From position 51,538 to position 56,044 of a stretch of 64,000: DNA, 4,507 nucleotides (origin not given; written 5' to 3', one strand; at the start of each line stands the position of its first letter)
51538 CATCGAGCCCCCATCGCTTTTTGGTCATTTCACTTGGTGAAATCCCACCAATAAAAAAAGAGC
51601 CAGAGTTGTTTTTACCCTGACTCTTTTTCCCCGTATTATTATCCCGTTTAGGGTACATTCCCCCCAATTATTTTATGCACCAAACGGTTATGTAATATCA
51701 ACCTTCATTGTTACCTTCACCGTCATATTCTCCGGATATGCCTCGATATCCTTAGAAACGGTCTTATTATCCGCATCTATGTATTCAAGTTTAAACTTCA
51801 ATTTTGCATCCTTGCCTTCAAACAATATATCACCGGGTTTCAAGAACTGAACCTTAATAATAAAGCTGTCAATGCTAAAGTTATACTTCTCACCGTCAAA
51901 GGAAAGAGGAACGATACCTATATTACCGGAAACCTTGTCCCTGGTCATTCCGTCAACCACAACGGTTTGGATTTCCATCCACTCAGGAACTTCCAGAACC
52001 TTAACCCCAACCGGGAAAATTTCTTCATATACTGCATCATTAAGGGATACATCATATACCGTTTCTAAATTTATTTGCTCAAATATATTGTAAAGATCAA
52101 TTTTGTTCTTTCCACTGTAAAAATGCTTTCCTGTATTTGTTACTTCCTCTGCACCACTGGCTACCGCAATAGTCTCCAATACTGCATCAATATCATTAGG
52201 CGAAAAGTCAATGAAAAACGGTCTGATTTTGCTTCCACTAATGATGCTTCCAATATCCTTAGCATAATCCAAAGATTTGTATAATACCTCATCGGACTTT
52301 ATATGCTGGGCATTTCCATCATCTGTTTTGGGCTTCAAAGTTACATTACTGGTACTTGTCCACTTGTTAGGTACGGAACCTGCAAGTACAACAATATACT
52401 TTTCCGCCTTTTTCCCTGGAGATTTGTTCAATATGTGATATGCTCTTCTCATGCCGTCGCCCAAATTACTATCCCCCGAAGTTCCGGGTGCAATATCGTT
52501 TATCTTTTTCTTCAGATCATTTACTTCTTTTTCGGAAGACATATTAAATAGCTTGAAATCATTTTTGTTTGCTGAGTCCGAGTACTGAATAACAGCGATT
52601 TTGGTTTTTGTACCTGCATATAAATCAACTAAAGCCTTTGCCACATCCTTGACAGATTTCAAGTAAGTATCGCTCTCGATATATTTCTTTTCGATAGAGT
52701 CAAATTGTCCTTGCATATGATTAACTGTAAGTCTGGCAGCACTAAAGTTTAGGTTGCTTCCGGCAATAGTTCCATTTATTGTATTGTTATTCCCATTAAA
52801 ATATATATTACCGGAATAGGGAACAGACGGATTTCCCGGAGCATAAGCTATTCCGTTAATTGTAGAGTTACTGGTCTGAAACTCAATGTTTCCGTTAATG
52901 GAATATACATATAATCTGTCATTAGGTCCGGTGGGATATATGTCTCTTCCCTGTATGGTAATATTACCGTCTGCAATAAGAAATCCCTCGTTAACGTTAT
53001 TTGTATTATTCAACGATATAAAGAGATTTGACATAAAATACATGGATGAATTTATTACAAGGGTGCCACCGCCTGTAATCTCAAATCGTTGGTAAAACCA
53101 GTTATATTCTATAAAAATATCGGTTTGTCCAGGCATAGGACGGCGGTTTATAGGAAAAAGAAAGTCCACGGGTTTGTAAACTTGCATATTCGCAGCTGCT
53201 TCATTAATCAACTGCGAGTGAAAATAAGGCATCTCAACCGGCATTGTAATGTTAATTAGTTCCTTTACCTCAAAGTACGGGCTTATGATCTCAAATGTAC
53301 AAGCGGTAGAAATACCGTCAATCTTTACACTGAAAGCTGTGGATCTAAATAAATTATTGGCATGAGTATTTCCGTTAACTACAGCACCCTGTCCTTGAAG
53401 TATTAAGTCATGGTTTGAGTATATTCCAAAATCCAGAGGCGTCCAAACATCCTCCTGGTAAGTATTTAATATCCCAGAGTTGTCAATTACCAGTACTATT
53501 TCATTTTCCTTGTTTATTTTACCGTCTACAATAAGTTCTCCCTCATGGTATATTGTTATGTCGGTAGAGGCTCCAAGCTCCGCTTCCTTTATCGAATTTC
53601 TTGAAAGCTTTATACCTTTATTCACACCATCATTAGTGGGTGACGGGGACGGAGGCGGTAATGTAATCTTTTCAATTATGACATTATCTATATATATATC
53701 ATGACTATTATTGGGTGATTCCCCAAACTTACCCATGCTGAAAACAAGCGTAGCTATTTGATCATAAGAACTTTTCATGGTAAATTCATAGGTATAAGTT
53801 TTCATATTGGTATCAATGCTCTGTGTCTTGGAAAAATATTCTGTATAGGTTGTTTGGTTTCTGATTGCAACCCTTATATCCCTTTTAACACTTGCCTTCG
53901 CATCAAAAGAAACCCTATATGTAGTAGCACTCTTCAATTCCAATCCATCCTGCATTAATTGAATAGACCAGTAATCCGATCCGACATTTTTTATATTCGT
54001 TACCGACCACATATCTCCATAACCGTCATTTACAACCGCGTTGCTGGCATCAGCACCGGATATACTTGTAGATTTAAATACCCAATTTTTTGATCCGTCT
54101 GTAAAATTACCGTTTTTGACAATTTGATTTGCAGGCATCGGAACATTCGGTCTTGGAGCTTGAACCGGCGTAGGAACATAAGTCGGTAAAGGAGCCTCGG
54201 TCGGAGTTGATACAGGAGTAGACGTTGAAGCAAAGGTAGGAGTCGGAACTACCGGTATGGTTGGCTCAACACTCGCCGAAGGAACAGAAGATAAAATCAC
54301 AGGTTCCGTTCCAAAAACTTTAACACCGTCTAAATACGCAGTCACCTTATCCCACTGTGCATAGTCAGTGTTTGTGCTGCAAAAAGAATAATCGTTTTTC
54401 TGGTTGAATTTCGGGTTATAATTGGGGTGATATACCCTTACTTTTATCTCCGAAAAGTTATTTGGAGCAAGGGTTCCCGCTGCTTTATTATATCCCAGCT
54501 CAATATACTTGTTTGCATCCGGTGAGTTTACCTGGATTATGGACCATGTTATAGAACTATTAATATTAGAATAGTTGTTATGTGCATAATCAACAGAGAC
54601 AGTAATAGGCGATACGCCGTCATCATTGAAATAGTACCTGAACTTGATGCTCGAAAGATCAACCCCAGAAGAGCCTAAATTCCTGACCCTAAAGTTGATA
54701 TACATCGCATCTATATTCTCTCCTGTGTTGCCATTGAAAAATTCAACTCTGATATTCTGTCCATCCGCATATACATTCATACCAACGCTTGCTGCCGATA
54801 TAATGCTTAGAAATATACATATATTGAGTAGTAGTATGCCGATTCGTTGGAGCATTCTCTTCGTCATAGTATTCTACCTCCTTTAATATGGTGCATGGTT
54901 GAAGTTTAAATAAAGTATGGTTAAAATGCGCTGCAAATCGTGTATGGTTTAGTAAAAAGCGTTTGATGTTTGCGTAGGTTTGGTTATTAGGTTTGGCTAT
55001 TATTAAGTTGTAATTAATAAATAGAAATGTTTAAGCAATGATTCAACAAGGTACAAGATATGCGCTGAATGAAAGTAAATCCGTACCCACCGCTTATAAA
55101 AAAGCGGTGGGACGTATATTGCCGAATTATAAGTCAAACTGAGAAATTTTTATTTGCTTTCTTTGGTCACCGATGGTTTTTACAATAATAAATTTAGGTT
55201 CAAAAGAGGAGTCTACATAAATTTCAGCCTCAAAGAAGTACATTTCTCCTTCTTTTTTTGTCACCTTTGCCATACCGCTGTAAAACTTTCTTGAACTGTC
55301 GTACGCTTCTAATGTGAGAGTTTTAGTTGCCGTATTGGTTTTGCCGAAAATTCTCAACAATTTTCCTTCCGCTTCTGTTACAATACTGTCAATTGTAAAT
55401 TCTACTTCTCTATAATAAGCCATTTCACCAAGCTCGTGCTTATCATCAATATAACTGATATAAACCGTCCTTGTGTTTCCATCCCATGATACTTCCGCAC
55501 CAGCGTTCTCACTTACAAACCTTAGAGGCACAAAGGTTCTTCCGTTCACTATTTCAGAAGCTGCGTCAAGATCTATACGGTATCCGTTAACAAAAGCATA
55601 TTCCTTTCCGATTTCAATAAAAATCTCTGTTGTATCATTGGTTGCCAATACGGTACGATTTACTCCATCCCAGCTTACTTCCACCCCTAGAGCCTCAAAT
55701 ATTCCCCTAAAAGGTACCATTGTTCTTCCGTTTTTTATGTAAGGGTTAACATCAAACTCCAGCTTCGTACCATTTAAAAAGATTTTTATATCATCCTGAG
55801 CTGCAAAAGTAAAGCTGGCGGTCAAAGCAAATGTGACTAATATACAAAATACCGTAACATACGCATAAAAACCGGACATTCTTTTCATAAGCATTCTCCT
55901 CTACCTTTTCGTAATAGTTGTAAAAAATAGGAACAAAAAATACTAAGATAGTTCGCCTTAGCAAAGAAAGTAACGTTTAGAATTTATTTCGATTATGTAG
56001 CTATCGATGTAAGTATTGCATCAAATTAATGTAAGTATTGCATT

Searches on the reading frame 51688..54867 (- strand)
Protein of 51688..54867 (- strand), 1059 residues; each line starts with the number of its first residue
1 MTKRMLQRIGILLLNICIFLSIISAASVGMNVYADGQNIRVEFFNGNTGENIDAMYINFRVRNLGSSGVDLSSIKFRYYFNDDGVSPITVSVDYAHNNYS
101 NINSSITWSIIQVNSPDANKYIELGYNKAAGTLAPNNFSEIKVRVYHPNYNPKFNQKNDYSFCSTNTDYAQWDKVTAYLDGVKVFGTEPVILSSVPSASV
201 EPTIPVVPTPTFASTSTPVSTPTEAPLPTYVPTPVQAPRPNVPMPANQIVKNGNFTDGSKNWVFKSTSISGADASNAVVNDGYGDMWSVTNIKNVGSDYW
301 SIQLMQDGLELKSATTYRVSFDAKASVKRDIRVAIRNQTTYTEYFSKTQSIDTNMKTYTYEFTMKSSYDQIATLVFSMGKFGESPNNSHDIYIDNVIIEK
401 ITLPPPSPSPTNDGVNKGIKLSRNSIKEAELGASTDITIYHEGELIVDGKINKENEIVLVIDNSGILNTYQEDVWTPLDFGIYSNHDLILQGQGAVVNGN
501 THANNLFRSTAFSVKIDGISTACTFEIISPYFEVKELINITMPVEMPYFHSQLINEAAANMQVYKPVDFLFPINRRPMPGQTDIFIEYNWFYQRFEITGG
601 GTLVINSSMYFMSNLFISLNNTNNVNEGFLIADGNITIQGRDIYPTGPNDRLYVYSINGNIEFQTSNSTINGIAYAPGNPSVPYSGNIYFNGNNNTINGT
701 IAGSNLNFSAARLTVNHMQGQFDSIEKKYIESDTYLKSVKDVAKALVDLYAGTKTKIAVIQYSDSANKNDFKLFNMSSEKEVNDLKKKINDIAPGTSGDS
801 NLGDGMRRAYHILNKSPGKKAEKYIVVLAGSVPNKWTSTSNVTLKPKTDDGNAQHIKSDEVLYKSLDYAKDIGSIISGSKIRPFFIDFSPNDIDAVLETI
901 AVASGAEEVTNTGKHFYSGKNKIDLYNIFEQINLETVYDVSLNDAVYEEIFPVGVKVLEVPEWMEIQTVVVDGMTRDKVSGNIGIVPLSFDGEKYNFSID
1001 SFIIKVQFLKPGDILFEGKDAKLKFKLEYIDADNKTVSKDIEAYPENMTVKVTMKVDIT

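Call 47: search_protein_families(library=pfam, proteins=[window:51688-54867:-], max_evalue=0.00001)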
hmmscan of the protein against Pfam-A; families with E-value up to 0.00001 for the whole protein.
window:51688-54867:- (1059 aa): 4 families
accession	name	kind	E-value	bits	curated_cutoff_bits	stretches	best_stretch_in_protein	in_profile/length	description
PF00942.24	CBM_3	-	1.1e-14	55.1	22.4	1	41-124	1-83/83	Cellulose binding domain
PF02018.23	CBM_4_9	-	2.7e-13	50.9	25.9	1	247-379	1-132/136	Carbohydrate binding domain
PF00092.34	VWA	-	8.8e-10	39.5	23.8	1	734-905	15-155/174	von Willebrand factor type A domain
PF13519.12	VWA_2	-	2.1e-07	31.9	27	1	732-830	17-105/107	von Willebrand factor type A domain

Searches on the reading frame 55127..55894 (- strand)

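Call 47: search_protein_families(library=pfam, proteins=[window:55127-55894:-], max_evalue=0.00001)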
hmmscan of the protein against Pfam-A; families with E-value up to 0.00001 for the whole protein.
window:55127-55894:- (255 aa): 1 family
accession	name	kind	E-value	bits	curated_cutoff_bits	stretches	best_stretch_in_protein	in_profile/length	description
PF07833.16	Cu_amine_oxidN1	-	4.1e-42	142.9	24.2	1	40-146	2-108/108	Copper amine oxidase N-terminal domain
